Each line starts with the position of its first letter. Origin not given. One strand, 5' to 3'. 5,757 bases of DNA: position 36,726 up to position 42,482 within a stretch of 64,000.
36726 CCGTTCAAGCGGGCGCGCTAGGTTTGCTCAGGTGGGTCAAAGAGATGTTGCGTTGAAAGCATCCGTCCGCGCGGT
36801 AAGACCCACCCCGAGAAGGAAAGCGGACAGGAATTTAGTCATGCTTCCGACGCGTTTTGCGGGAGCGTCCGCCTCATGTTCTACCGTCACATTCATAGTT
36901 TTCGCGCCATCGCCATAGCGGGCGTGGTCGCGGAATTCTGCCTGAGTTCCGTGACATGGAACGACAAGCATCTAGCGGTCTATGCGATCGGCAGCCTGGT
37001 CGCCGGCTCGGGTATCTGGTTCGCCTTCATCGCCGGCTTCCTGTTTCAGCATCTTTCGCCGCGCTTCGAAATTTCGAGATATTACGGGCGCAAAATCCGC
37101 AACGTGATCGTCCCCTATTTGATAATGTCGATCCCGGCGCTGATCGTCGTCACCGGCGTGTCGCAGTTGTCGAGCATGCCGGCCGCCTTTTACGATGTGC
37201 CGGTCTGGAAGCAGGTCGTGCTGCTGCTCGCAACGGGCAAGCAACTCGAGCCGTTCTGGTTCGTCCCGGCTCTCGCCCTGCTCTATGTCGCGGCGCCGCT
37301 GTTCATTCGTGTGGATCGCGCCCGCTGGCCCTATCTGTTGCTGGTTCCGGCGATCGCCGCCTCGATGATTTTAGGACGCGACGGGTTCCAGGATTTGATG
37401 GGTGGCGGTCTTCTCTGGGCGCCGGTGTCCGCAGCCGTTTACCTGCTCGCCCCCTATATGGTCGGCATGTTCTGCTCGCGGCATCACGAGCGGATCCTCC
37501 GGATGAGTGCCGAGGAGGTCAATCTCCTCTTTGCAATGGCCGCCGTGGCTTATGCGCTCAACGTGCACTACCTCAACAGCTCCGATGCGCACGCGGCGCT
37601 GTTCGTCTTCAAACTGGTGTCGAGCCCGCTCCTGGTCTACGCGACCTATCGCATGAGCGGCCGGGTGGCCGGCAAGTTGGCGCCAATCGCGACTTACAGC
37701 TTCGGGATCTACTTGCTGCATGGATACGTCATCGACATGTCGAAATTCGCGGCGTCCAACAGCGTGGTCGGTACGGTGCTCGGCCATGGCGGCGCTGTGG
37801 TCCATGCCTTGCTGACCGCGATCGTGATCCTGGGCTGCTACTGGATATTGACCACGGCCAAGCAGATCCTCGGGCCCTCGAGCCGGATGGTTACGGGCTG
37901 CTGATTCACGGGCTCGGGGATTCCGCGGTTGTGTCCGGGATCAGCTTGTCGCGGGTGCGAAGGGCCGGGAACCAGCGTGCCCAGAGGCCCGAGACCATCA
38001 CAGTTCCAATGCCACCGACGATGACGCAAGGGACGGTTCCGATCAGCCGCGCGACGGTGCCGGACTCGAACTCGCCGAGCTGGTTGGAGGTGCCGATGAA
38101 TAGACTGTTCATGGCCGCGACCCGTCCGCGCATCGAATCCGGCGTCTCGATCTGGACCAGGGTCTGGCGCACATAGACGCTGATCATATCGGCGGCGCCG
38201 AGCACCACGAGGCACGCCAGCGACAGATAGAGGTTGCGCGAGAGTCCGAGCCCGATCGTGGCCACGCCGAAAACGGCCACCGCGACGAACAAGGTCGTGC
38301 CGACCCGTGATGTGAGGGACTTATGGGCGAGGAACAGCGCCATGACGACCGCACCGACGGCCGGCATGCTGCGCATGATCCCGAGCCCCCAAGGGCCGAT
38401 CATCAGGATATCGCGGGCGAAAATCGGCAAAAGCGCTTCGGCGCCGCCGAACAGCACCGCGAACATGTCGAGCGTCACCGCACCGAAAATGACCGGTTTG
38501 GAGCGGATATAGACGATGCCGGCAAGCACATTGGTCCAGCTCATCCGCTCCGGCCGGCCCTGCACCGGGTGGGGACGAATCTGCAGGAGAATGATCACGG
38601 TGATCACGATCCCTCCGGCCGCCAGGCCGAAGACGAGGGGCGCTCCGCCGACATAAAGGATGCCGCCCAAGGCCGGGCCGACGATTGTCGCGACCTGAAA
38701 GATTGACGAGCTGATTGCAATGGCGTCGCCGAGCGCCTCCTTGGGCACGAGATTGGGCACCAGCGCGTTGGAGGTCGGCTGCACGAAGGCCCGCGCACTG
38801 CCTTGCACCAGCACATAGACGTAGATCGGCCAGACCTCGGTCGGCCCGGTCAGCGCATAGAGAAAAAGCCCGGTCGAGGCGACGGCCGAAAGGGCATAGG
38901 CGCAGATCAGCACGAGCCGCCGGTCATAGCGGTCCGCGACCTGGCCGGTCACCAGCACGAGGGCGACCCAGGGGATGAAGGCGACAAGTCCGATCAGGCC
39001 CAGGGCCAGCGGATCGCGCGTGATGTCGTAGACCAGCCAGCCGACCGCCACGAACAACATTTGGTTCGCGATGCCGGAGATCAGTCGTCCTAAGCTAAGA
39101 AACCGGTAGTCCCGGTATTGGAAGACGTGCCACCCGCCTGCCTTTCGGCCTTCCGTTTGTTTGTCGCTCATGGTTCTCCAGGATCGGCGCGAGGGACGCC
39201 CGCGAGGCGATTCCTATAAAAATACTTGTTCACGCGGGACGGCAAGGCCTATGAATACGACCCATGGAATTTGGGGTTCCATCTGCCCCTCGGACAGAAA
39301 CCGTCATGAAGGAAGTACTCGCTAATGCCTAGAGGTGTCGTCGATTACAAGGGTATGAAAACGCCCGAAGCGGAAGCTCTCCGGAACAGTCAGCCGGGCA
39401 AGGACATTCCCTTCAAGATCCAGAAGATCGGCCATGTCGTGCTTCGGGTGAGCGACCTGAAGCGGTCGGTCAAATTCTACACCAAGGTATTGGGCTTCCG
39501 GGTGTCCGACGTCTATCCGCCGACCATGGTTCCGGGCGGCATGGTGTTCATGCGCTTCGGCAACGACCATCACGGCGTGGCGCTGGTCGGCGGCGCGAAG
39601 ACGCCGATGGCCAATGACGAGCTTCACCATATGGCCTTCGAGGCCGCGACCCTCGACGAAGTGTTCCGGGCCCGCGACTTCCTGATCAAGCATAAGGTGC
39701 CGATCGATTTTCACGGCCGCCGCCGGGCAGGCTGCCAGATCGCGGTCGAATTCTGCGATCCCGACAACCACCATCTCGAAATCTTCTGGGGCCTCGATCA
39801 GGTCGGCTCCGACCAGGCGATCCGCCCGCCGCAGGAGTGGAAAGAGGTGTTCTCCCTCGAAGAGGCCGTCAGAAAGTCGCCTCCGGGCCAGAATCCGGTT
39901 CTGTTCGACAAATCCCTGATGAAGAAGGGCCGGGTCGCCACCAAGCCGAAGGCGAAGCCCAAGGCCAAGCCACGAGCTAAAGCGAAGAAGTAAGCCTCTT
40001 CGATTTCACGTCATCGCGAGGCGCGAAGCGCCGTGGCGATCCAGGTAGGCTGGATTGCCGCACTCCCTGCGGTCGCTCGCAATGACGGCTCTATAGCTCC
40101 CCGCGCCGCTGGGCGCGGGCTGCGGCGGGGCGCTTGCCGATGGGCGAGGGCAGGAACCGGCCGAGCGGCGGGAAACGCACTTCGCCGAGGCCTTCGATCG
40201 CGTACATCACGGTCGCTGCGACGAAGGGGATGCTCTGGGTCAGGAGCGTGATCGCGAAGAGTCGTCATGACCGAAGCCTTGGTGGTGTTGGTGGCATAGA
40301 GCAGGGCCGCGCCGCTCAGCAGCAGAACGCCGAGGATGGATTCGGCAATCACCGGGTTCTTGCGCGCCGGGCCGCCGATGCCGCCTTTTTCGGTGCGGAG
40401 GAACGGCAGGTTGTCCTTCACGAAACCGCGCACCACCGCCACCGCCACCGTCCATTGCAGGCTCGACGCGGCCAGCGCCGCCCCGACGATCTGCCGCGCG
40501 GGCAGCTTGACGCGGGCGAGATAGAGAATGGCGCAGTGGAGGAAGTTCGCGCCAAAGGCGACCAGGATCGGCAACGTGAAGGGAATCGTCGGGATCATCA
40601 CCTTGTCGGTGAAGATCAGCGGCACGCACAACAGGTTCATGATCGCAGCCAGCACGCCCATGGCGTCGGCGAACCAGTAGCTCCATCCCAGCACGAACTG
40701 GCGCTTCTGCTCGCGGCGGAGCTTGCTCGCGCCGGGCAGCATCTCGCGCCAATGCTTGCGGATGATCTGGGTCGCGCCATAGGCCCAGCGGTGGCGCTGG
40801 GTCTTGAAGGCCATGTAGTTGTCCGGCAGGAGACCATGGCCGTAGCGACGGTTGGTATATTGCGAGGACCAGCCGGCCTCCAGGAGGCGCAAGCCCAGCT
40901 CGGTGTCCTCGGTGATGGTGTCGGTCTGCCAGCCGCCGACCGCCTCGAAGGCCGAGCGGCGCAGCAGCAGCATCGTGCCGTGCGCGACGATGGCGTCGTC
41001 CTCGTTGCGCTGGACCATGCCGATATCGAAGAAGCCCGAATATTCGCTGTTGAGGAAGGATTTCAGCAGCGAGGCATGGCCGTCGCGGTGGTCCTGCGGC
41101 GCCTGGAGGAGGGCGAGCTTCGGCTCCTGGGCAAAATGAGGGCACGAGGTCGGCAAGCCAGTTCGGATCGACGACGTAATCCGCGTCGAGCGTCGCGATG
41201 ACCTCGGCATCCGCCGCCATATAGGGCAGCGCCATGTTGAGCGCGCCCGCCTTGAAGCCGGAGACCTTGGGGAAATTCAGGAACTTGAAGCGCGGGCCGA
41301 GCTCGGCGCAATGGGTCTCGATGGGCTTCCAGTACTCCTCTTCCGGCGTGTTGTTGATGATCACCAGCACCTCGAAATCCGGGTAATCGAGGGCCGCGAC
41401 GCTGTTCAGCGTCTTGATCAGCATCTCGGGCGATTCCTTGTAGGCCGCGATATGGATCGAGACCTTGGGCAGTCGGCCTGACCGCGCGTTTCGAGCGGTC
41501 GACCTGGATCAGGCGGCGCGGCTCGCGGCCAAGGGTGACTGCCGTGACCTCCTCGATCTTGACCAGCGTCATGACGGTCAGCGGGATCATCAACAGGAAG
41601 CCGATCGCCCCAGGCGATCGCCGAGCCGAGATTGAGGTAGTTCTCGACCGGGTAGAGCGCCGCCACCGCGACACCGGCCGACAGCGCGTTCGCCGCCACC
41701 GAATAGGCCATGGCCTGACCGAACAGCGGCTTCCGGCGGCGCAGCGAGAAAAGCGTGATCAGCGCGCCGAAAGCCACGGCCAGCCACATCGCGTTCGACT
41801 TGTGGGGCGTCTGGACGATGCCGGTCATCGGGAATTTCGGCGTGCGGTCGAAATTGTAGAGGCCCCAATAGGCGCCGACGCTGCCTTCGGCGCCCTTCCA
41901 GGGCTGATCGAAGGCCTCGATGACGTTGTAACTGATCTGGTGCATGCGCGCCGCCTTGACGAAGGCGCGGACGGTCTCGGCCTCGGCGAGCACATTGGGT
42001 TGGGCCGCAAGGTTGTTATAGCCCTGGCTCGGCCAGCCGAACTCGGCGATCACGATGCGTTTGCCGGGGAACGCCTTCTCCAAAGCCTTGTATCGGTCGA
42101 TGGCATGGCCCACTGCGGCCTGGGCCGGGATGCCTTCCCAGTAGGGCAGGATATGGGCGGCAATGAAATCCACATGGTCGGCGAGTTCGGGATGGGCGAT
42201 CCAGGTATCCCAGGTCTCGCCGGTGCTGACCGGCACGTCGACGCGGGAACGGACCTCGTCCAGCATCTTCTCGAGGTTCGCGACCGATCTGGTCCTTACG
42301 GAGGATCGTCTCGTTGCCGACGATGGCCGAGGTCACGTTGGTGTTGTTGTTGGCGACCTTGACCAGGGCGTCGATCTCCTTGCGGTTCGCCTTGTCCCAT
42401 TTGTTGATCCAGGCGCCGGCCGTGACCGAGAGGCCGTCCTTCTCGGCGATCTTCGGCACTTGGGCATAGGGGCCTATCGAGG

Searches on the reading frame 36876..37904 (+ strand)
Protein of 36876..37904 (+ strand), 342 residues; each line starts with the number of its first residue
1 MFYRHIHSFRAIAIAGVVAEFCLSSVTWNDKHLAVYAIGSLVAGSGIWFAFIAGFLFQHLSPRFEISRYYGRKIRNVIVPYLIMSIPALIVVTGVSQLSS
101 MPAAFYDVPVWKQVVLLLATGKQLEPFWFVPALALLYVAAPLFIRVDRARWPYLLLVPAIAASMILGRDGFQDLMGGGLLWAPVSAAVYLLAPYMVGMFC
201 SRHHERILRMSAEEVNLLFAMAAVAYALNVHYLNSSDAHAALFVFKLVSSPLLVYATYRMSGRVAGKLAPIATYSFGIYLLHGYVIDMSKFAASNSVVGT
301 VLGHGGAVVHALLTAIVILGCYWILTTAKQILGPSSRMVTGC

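Call 49: search_protein_families(library=pfam, proteins=[window:36876-37904:+], max_evalue=0.001)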
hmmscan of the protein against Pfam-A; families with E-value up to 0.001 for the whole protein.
window:36876-37904:+ (342 aa): 1 family
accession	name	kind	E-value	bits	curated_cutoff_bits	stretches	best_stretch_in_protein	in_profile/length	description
PF01757.29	Acyl_transf_3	-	1.2e-21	77.5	31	1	10-324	8-324/326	Acyltransferase domain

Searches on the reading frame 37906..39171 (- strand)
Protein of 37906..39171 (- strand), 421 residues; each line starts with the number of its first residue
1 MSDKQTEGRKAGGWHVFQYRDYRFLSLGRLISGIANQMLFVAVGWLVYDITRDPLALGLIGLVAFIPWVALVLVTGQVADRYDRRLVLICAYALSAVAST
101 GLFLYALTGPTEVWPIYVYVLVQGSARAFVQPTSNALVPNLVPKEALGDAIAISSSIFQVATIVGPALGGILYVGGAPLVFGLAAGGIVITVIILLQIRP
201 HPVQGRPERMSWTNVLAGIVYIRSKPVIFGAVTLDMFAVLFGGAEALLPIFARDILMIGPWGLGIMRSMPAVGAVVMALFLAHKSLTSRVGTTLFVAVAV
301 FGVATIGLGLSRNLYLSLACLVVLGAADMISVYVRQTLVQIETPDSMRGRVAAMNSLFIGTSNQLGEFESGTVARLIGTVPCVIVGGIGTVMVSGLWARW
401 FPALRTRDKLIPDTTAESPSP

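Call 49: search_protein_families(library=pfam, proteins=[window:37906-39171:-], max_evalue=0.001)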
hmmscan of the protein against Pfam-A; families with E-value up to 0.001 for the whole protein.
window:37906-39171:- (421 aa): 2 families
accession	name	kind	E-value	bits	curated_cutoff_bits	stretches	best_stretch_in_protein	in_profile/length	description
PF05977.19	MFS_3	-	2.6e-41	142.1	27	1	13-393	3-386/524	Transmembrane secretion effector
PF07690.21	MFS_1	-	1.6e-32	113.3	33.4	1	25-359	1-339/347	Major Facilitator Superfamily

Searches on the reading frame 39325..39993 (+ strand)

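Call 49: search_protein_families(library=pfam, proteins=[window:39325-39993:+], max_evalue=0.001)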
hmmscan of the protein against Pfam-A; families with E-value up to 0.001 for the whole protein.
window:39325-39993:+ (222 aa): 3 families
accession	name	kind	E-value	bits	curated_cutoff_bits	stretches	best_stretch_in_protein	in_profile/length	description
PF00903.31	Glyoxalase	-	7.8e-20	71.9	20.6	1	34-153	1-121/121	Glyoxalase/Bleomycin resistance protein/Dioxygenase superfamily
PF22677.2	Ble-like_N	-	3.6e-06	27.1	24.5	1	36-62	3-29/41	Bleomycin resistance protein-like N-terminal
PF13669.12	Glyoxalase_4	-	0.00034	21.3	27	1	37-114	2-83/109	Glyoxalase/Bleomycin resistance protein/Dioxygenase superfamily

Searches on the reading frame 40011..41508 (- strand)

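Call 37: search_protein_families(library=pfam, proteins=[window:40011-41276:-, window:40240-41508:-], max_evalue=0.001)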
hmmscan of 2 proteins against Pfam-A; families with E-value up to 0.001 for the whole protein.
window:40011-41276:- (421 aa): 4 families
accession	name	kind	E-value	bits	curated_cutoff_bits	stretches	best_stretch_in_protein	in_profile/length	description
PF13632.12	Glyco_trans_2_3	-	1.1e-22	81.3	27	1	45-246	20-188/198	Glycosyl transferase family group 2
PF13641.12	Glyco_tranf_2_3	-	1.4e-07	32.2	27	1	43-167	106-230/230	Glycosyltransferase like family 2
PF13506.12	Glyco_transf_21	-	8.4e-05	22.5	21.7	1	95-165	99-173/174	Glycosyl transferase family 21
PF03552.20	Cellulose_synt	-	0.00013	21.1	24.7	1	115-237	416-538/722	Cellulose synthase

window:40240-41508:- (422 aa): 2 families
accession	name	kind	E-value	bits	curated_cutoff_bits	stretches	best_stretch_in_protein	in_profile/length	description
PF00535.33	Glycos_transf_2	-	1.1e-17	64.9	23.3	1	17-126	1-104/168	Glycosyl transferase family 2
PF13641.12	Glyco_tranf_2_3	-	5.4e-07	30.3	27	1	14-125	1-111/230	Glycosyltransferase like family 2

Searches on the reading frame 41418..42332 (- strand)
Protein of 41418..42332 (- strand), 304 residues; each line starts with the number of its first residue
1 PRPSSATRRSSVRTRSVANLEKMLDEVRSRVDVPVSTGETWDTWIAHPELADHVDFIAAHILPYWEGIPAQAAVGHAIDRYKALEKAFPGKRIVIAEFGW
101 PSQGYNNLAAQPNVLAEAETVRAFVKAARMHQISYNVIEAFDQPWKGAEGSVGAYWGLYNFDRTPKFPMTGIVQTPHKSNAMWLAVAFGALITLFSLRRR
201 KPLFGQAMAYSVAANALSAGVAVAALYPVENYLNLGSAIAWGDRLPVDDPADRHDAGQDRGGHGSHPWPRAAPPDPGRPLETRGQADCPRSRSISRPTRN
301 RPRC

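Call 37: search_protein_families(library=pfam, proteins=[window:41418-42332:-], max_evalue=0.001)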
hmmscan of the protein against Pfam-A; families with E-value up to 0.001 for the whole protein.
window:41418-42332:- (304 aa): 1 family
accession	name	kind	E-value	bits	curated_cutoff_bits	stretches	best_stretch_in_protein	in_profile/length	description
PF00332.24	Glyco_hydro_17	-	6.1e-06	26.5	28.2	1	92-167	225-302/306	Glycosyl hydrolases family 17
